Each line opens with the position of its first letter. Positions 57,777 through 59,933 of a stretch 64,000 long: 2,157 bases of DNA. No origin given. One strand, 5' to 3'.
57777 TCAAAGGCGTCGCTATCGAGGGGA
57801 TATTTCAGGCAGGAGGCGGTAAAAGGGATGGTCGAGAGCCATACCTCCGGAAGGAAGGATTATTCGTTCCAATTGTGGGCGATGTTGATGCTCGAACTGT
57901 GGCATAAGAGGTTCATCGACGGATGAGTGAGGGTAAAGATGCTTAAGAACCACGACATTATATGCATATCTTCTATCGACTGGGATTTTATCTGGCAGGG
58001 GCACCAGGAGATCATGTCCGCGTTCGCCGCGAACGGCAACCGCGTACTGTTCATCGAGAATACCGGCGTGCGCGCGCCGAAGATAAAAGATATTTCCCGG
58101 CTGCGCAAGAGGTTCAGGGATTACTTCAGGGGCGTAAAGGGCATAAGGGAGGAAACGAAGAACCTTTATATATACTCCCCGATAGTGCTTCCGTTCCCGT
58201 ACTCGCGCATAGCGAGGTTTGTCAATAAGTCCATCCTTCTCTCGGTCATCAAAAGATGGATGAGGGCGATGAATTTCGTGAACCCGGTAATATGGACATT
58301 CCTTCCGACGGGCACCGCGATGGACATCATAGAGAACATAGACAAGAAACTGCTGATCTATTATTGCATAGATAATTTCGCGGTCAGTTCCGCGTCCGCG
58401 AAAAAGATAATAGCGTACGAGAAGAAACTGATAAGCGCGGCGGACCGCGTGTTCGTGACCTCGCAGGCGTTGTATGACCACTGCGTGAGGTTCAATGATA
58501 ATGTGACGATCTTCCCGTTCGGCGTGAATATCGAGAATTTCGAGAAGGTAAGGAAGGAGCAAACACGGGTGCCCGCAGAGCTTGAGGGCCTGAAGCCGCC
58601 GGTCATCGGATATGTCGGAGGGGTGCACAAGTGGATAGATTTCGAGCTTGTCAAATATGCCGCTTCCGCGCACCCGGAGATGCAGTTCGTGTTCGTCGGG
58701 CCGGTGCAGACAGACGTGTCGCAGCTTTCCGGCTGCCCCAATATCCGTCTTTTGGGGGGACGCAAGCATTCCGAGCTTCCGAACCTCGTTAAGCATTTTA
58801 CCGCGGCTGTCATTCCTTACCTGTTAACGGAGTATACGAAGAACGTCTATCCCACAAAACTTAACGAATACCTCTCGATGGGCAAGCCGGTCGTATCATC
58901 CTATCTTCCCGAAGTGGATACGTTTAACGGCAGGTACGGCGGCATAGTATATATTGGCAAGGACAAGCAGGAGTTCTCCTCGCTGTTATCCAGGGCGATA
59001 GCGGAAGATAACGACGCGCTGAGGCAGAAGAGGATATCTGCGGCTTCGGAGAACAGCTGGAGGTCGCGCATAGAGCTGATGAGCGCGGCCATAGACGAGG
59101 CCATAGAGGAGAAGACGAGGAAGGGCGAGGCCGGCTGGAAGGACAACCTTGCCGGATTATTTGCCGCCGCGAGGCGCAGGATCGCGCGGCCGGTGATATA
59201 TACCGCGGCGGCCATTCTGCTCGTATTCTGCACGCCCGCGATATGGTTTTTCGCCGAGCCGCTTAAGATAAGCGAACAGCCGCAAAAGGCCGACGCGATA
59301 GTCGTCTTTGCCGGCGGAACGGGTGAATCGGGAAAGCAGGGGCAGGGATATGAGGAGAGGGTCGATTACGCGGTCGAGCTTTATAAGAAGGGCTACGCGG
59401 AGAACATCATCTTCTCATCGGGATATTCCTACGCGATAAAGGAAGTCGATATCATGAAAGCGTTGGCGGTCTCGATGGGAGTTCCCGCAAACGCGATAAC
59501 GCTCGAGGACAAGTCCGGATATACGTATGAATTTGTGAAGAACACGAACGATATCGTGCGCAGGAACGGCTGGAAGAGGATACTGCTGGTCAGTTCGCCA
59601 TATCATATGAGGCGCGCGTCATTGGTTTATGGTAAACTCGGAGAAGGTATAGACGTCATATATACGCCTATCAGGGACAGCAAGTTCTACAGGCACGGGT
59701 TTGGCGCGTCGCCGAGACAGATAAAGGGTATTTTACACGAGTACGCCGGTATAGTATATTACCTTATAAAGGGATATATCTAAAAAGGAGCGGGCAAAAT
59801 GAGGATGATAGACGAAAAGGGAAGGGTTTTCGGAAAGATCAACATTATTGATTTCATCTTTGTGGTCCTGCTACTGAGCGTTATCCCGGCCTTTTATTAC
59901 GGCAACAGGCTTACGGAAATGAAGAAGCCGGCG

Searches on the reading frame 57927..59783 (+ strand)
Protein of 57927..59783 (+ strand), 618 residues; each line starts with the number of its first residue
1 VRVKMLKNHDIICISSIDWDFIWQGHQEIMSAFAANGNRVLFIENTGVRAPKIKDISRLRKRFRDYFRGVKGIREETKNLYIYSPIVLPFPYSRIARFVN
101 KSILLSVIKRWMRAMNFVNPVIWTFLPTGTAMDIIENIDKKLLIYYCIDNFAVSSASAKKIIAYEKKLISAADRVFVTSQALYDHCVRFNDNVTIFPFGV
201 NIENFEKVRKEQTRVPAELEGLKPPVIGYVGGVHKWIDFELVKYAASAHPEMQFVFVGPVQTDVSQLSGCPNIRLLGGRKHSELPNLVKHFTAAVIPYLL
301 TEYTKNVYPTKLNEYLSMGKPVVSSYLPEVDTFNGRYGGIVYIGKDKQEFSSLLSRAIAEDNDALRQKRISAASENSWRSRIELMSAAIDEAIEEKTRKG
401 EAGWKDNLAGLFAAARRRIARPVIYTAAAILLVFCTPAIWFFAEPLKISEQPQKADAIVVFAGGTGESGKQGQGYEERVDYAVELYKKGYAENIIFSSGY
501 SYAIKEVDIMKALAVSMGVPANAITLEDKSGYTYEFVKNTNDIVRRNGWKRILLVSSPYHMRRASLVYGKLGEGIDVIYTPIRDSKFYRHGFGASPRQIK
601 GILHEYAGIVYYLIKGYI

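Call 19: search_protein_families(library=pfam, proteins=[window:57927-59783:+], max_evalue=0.0001)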
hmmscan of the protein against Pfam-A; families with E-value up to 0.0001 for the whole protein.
window:57927-59783:+ (618 aa): 3 families
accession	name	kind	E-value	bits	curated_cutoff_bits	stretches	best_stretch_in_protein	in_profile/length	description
PF02698.23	DUF218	-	1.1e-25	90.6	27.6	1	456-608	1-133/133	DUF218 domain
PF13692.12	Glyco_trans_1_4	-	7.9e-09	36.3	27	1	225-357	2-139/142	Glycosyl transferases group 1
PF00534.26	Glycos_transf_1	-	3.1e-06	27.3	26.4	1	220-371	11-167/172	Glycosyl transferases group 1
